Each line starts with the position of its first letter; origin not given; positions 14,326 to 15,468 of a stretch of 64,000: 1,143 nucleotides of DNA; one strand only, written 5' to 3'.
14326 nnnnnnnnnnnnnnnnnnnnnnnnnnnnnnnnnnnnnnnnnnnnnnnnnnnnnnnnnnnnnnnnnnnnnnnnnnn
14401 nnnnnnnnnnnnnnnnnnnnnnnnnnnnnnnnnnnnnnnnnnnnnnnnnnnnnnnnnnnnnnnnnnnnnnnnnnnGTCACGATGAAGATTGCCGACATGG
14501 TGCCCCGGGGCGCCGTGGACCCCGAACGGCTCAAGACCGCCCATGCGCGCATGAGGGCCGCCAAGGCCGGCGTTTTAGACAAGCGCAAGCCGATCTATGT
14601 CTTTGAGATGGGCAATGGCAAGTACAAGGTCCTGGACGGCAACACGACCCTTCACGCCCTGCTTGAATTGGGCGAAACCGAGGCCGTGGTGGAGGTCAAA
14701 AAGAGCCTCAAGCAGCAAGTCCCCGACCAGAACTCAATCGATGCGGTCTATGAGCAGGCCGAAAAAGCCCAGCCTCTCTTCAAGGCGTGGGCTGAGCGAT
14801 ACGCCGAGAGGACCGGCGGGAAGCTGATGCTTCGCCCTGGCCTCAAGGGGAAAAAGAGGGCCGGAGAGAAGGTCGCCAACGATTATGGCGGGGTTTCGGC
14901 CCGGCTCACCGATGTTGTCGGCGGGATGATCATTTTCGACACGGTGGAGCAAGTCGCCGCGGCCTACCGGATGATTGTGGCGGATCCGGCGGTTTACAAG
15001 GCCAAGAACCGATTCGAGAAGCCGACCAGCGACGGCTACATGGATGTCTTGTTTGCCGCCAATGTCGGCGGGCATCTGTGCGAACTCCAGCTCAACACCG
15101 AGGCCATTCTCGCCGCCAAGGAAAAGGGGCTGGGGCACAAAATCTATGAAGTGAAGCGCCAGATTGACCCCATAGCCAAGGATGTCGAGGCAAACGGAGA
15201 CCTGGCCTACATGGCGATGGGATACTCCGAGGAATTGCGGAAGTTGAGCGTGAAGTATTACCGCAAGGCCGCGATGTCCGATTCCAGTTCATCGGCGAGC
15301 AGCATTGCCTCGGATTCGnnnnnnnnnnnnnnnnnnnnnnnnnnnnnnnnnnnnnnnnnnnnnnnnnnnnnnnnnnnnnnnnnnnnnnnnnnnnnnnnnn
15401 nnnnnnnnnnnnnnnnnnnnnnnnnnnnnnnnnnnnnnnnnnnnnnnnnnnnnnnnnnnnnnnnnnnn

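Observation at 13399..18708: One 1769-aa protein strings together two ParB-type domains, a RelA/SpoT nucleotidyltransferase, an ADP-ribosyltransferase, a pyrophosphatase-like domain and a BECR-type nuclease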

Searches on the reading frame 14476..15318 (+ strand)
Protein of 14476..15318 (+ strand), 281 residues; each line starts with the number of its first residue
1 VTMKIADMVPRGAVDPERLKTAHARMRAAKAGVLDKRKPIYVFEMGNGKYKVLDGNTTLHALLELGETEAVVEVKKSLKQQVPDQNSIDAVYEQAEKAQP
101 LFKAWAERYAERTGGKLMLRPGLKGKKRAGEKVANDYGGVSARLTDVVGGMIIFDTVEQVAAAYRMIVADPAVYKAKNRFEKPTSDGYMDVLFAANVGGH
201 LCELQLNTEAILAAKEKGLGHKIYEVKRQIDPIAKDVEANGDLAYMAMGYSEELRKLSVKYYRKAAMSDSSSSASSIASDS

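Call 11: search_solved_structures(query=window:14536-15300:+, max_evalue=10, show_alignments=3)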
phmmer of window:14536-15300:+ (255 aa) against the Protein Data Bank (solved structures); distinct sequences matched with E-value up to 10: 3.
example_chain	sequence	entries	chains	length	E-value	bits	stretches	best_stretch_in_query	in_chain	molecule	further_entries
6ox6_A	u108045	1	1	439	8.7e-06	28.8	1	55-198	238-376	Tas1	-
7ng0_A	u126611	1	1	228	0.44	13.4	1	18-61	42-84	Nucleoid occlusion protein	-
7nfu_A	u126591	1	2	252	0.53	13.2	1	18-61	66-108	Nucleoid occlusion protein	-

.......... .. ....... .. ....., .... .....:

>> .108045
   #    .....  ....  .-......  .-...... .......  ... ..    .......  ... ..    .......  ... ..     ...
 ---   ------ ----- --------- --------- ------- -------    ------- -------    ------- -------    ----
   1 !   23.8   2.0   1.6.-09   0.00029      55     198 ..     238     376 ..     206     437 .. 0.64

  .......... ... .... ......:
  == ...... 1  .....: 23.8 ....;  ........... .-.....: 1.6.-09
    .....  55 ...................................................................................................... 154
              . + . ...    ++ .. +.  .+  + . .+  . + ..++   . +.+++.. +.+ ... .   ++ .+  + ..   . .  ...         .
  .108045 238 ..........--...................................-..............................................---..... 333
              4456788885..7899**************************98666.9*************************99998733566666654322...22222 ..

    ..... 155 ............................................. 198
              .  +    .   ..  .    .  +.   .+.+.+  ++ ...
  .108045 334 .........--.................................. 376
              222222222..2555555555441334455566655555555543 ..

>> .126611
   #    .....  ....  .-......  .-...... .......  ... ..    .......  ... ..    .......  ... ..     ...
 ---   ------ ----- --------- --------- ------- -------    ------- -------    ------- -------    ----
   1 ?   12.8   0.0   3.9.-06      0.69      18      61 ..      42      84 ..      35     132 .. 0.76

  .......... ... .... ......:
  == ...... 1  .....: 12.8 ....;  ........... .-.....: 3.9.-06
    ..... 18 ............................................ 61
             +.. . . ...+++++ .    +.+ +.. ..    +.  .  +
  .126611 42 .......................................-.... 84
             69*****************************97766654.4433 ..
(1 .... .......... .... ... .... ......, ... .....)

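Call 12: find_homologous_proteins(query=window:14476-15318:+, max_evalue=0.001)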
Query window:14476-15318:+: 1494 candidates shared short words with the query, none scored E <= 0.001.

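Call 21: predict_structure(protein=window:14476-15318:+)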
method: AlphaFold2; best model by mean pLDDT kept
length: 281 residues; sequences in the alignment: 1
mean_pLDDT: 41.2   pTM: 0.39
mean pLDDT of the five models: 41.2, 39.3, 37.7, 32.8, 29.5
residues with pLDDT >= 90: 0; 70-90: 6; 50-70: 60; < 50: 215
segments of 3 or more residues with pLDDT < 50: 1-92, 119-149, 173-199, 221-281
pLDDT, mean of each block of 10 residues (from residue 1): 24 40 39 38 40 37 33 35 37 49 64 63 30 27 37 61 60 44 35 46 56 55 47 37 24 29 31 32 36
secondary structure, 60 per line:
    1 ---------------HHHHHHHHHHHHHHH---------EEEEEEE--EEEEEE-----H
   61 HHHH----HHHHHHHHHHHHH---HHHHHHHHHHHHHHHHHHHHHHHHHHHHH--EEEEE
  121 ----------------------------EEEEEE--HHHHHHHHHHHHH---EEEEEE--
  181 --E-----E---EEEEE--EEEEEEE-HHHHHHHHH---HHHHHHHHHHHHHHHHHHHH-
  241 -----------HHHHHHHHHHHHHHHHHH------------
elements in order: H16-30 E40-46 E49-54 H60-64 H69-81 H85-113 E116-120 E149-154 H157-169 E173-178 E193-197 E200-206 H208-216 H220-239 H252-269

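Call 22: search_protein_representatives(protein=window:14476-15318:+)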
Query: 281 residues. Proteins with E-value up to 0.001 (for the whole library): 2229; up to 1e-10: 629; up to 1e-30: 18. The best 150 are listed.
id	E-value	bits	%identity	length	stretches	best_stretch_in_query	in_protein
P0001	1.8e-176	601.2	100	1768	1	1-281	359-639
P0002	1.2e-158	542.7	89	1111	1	1-281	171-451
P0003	5.1e-80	285.1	51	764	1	4-280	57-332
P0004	5.9e-56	206.3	41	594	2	81-238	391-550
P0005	1.4e-47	178.8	43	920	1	2-276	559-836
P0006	6.1e-47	176.7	41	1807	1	6-272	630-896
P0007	2.7e-44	168.1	39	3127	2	85-234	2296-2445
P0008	2.5e-41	158.4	42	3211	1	13-279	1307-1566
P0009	4.9e-41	157.4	49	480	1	2-173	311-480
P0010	7.5e-41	156.8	42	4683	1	13-279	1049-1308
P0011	1.8e-37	145.7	38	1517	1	15-227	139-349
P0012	1.8e-36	142.5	38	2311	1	2-278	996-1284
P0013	1.1e-34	136.5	39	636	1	4-264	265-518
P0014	4.2e-33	131.4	47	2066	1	118-278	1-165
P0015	3.1e-32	128.5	34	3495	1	5-230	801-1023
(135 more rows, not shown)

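Call 28: search_solved_structures(query=A1, max_evalue=1, show_alignments=4)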
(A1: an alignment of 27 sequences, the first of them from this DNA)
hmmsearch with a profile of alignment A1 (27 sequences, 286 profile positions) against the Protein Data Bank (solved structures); distinct sequences matched with E-value up to 1: 34.
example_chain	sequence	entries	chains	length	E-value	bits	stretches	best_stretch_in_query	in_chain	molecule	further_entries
6ox6_A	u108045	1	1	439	3.3e-25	92.4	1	85-221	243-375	Tas1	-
1vj7_A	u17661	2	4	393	6.3e-11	45.6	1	112-259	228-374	Bifunctional RELA/SPOT | Bifunctional (p)ppGpp synthase/hydrolase RelA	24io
5iqr_8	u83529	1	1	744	1e-10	44.9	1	113-220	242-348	GTP pyrophosphokinase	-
5kps_A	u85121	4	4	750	1e-10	44.9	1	113-220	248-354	GTP pyrophosphokinase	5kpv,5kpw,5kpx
5l3p_z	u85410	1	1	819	1.3e-10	44.6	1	113-220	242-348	GTP pyrophosphokinase,GTP pyrophosphokinase,GTP pyrophosphokinase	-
8vx3_A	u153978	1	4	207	1.4e-10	44.4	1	87-245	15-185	SaSAS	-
6fgk_A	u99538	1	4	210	2.8e-10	43.4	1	119-255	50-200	GTP pyrophosphokinase YwaC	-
2be3_A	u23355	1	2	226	6.5e-08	35.7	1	124-260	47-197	GTP pyrophosphokinase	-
9s6k_B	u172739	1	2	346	9.2e-08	35.2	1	114-220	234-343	GTP pyrophosphokinase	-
7oiw_A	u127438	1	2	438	1.3e-07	34.7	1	117-247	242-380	GTP pyrophosphokinase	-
5uje_A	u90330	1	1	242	2.5e-07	33.7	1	3-81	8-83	SbnI protein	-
6nr6_A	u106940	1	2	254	5.9e-07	32.5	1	6-83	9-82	Bifunctional transcriptional regulator/O-phospho-L-serine synthase SbnI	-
5ujd_A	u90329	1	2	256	6.1e-07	32.5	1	6-83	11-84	Siderophore biosynthesis protein SbnI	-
8acu_A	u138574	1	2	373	7.2e-07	32.2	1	103-237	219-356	GTP pyrophosphokinase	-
6yxa_A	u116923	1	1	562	1.8e-06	31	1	103-239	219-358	GTP pyrophosphokinase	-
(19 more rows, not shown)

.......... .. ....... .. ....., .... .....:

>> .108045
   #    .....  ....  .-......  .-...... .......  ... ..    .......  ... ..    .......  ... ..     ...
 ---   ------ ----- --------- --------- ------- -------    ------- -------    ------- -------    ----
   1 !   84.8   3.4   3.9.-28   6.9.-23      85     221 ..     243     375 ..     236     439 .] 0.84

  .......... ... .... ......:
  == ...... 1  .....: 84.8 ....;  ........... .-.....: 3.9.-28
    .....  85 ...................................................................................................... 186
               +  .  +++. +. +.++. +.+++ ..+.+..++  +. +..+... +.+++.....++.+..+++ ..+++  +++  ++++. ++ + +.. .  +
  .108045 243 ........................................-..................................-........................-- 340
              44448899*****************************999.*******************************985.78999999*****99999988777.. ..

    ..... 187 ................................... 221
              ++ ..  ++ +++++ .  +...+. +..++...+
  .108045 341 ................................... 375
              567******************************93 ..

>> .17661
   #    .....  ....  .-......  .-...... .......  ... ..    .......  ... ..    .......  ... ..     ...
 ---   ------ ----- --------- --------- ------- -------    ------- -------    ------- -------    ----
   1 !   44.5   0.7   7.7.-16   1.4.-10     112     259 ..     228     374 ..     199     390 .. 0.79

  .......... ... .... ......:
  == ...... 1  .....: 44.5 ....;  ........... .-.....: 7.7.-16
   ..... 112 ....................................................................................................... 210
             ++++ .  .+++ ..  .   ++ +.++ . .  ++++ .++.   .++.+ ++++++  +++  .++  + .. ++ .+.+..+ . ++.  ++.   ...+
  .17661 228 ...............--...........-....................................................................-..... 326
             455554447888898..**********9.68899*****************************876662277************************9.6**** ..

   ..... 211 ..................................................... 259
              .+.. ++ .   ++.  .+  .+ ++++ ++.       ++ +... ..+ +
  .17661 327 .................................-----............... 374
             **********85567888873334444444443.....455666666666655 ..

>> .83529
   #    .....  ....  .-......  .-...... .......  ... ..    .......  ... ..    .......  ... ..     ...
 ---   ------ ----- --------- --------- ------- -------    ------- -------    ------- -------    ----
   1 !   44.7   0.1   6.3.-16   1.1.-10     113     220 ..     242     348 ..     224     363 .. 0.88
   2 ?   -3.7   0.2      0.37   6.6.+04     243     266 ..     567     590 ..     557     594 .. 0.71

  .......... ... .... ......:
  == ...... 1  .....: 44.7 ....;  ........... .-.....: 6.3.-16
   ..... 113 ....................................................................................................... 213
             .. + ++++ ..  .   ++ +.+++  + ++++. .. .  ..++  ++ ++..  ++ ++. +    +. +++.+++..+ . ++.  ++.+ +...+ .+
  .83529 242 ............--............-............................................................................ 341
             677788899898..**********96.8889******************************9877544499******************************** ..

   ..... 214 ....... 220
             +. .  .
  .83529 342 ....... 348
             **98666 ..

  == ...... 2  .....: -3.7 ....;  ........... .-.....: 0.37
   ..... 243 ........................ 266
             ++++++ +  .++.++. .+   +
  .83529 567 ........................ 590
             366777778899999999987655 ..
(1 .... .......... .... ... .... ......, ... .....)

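Call 31: search_protein_families(library=pfam, alignment_id=A1, max_evalue=0.01)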
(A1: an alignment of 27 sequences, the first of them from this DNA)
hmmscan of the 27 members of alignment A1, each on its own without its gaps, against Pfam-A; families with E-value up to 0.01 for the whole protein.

A. member 1, seq(281 aa): 1 family
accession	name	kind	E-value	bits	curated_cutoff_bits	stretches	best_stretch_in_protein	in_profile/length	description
PF04607.23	RelA_SpoT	-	0.00026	21.7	27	1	140-223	19-106/113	Region found in RelA / SpoT proteins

B. families by the number of members that match (of 27 scanned): 3 families
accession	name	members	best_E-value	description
PF04607.23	RelA_SpoT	18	9.4e-09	Region found in RelA / SpoT proteins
PF02195.25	ParB_N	1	0.0007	ParB N-terminal domain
PF05008.21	V-SNARE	1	0.0035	Vesicle transport v-SNARE protein N-terminus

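Call 37: predict_structure(alignment_id=A1)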
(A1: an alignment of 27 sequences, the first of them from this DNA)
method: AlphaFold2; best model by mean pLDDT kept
length: 281 residues; sequences in the alignment: 27
mean_pLDDT: 93.7   pTM: 0.87
mean pLDDT of the five models: 93.7, 93.5, 93.3, 93.2, 93.0
residues with pLDDT >= 90: 263; 70-90: 5; 50-70: 9; < 50: 4
segments of 3 or more residues with pLDDT < 50: 271-274
pLDDT, mean of each block of 10 residues (from residue 1): 98 96 96 96 97 97 97 97 94 98 98 98 95 94 97 97 97 97 95 97 97 92 92 94 95 95 83 52 53
secondary structure, 60 per line:
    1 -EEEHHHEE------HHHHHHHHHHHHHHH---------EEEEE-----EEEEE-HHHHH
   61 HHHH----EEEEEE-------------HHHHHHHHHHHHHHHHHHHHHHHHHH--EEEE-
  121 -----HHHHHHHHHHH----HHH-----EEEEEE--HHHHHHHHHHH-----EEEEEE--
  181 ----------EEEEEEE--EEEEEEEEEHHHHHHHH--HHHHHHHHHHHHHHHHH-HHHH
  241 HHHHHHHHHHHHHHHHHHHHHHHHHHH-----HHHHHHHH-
elements in order: E2-4 H16-30 E40-44 E50-54 H56-64 E69-74 H88-113 E116-119 H126-136 E149-154 H157-167 E173-178 E191-197 E200-208 H209-216 H219-235 H237-267 H273-280

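Call 40: fold_search(model_id=the predicted structure, library=pdb)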
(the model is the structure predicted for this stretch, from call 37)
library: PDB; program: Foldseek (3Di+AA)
matches with E <= 10: 324; with E <= 0.001: 76
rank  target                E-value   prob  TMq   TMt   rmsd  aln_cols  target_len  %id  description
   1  6ox6_A                2.4e-09  1.00  0.48  0.68   5.2       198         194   26  Crystal structure of the complex between the Type VI effector Tas1 and its immunity protein (released 2019-09-18)
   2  6ewz_A                8.8e-07  1.00  0.39  0.52   9.4       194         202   14  Crystal structure of RelP (SAS2) from Staphylococcus aureus bound to AMPCPP and GTP in the pre-catalytic state (released 2018-01-24)
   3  6fgx_A                1.4e-06  1.00  0.39  0.53   9.5       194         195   14  Crystal structure of the small alarmone synthethase 2 from Staphylococcus aureus bound to AMPCPP (released 2018-02-07)
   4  6ewz_B                1.5e-06  1.00  0.35  0.47   9.1       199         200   12  Crystal structure of RelP (SAS2) from Staphylococcus aureus bound to AMPCPP and GTP in the pre-catalytic state (released 2018-01-24)
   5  6ex0_A                2.1e-06  1.00  0.35  0.48   9.2       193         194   12  Crystal structure of RelP (SAS2) from Staphylococcus aureus bound to pppGpp in the post-catalytic state (released 2018-01-24)
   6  6fgj_B                2.2e-06  1.00  0.39  0.53   9.6       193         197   14  Crystal structure of the small alarmone synthethase 2 from Staphylococcus aureus (released 2018-02-07)
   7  6fgj_A                3.5e-06  1.00  0.41  0.55   5.6       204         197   12  Crystal structure of the small alarmone synthethase 2 from Staphylococcus aureus (released 2018-02-07)
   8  3l9d_B                3.5e-06  1.00  0.32  0.45  10.8       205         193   16  The Crystal Structure of smu.1046c from Streptococcus mutans UA159 (released 2011-01-12)
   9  6ex0_B                3.7e-06  1.00  0.35  0.48   8.3       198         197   14  Crystal structure of RelP (SAS2) from Staphylococcus aureus bound to pppGpp in the post-catalytic state (released 2018-01-24)
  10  2be3_A                4.0e-06  1.00  0.35  0.46   9.8       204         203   16  Structure of a GTP Pyrophosphokinase Family Protein from Streptococcus pneumoniae (released 2005-12-06)
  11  8vx3_C                5.1e-06  1.00  0.42  0.56   5.9       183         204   21  Structure of an exported small alarmone synthetase from Streptomyces albidoflavus (released 2025-02-05)
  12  5dec_B                6.8e-06  1.00  0.34  0.46   6.8       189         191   16  Crystal structure of the small alarmone synthetase 1 from Bacillus subtilis (released 2015-10-28)
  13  8vx3_A                7.3e-06  1.00  0.39  0.52   4.4       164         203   24  Structure of an exported small alarmone synthetase from Streptomyces albidoflavus (released 2025-02-05)
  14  8vx3_B                8.2e-06  1.00  0.44  0.57   4.9       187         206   19  Structure of an exported small alarmone synthetase from Streptomyces albidoflavus (released 2025-02-05)
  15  5ded_H                8.2e-06  1.00  0.38  0.52   6.9       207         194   14  Crystal structure of the small alarmone synthethase 1 from Bacillus subtilis bound to its product pppGpp (released 2015-10-28)
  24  7ztb_B                1.5e-05  1.00  0.44  0.37  11.8       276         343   13  Structure of the Salmonella tRNA pyrophosphokinase CapRel (released 2022-11-23)
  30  7ztb_A                2.0e-05  1.00  0.44  0.37   6.5       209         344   16  Structure of the Salmonella tRNA pyrophosphokinase CapRel (released 2022-11-23)
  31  9erv_A                2.3e-05  1.00  0.42  0.35  12.5       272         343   14  Structure of Salmonella CapRel bound to Bas11 Gp54 (released 2024-11-06)
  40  1vk1                  8.6e-05  1.00  0.25  0.30   8.5       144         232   17  Conserved hypothetical protein from Pyrococcus furiosus Pfu-392566-001 (released 2004-08-10)
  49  8pu1_B                2.3e-04  1.00  0.34  0.48   8.8       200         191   14  Structure of the toxin/antitoxin complex FaRel/ATfaRel2 with APCPP (released 2024-07-24)
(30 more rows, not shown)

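Call 67: search_dna_similar(query=window:14476-15318:+, collection=phages, mode=protein, max_rows=25, max_evalue=0.001)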
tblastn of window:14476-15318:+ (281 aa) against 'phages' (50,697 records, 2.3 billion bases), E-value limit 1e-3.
Records with a match: 2; places in all: 2; records where one place covers at least 80% of the query: 0.
Best place of each record, by identity: <60% 2.
By first word of the organism name: Bordetella 2.
By host as written in the record: Bordetella bronchiseptica 4715 2.
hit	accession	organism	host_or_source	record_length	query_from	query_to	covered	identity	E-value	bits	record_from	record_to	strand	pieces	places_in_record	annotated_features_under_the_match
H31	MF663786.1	Bordetella phage vB_BbrM_PHB04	Bordetella bronchiseptica 4715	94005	111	230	43%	37.9%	1e-9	64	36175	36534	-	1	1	hypothetical protein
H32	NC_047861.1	Bordetella phage vB_BbrM_PHB04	Bordetella bronchiseptica 4715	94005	111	230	43%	37.9%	1e-9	64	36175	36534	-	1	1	hypothetical protein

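Call 68: fold_search(model_id=the predicted structure, library=viral)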
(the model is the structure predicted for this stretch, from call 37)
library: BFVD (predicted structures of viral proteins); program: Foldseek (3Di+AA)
matches with E <= 10: 329; with E <= 0.001: 23
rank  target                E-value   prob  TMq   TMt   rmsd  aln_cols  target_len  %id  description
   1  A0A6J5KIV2            1.0e-13  1.00  0.58  0.15   2.7       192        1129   31  DdrB-like domain-containing protein [uncultured Caudovirales phage]
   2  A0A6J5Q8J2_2          2.3e-11  1.00  0.49  0.14  21.9       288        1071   24  RelA/SpoT [uncultured Caudovirales phage]
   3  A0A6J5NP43            2.0e-09  1.00  0.55  0.15   4.5       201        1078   20  Uncharacterized protein [uncultured Caudovirales phage]
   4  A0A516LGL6            2.5e-09  1.00  0.51  0.12   5.5       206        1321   18  (no name in the UniProt tables at hand)
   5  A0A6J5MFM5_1          2.9e-09  1.00  0.45  0.14  20.2       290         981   22  ART-PolyVal-like domain-containing protein [uncultured Caudovirales phage]
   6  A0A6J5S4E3            1.5e-08  1.00  0.49  0.33   3.3       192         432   20  RelA/SpoT [uncultured Caudovirales phage]
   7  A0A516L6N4            1.3e-07  1.00  0.50  0.15   4.7       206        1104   17  (no name in the UniProt tables at hand)
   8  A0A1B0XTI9            1.0e-06  1.00  0.41  0.18  15.9       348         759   14  (no name in the UniProt tables at hand)
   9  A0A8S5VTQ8            1.2e-06  1.00  0.48  0.57  15.0       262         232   18  (no name in the UniProt tables at hand)
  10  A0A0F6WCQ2            1.3e-06  1.00  0.48  0.53   3.5       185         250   21  RelA/SpoT family protein [Sinorhizobium phage phiN3]
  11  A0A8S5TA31            4.4e-06  1.00  0.43  0.57   5.3       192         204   15  Tas1 [Siphoviridae sp. ctprd3]
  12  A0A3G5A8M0            8.6e-06  1.00  0.42  0.18  13.9       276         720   12  Glycosyltransferase [Hyperionvirus sp.]
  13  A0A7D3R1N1            6.7e-05  1.00  0.39  0.59   5.7       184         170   11  Nucleotidyltransferase relA/spot protein [Fadolivirus FV1/VV64]
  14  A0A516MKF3            9.0e-05  1.00  0.43  0.24   5.9       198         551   12  (no name in the UniProt tables at hand)
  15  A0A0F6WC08            1.6e-04  1.00  0.38  0.78   3.6       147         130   20  Uncharacterized protein [Sinorhizobium phage phiM7]
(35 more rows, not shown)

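Call 77: find_related_loci(query=window:14476-15318:+, collection=genome_contigs, flank=10000)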
Query window:14476-15318:+ (281 aa) in genome_contigs; peptide patterns used: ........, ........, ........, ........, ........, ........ (x = any residue, [..] = any of these).
73 stretches matched a pattern; 1 encode a relative of the query (tblastn E <= 1e-3); 1 distinct loci.
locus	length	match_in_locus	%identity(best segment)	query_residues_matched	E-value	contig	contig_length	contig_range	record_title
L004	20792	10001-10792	86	1-264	4e-155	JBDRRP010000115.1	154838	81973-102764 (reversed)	MAG: Pseudomonadota bacterium isolate MEGAHIT-group-2.99 k141_1347189, whole genome shotgun sequence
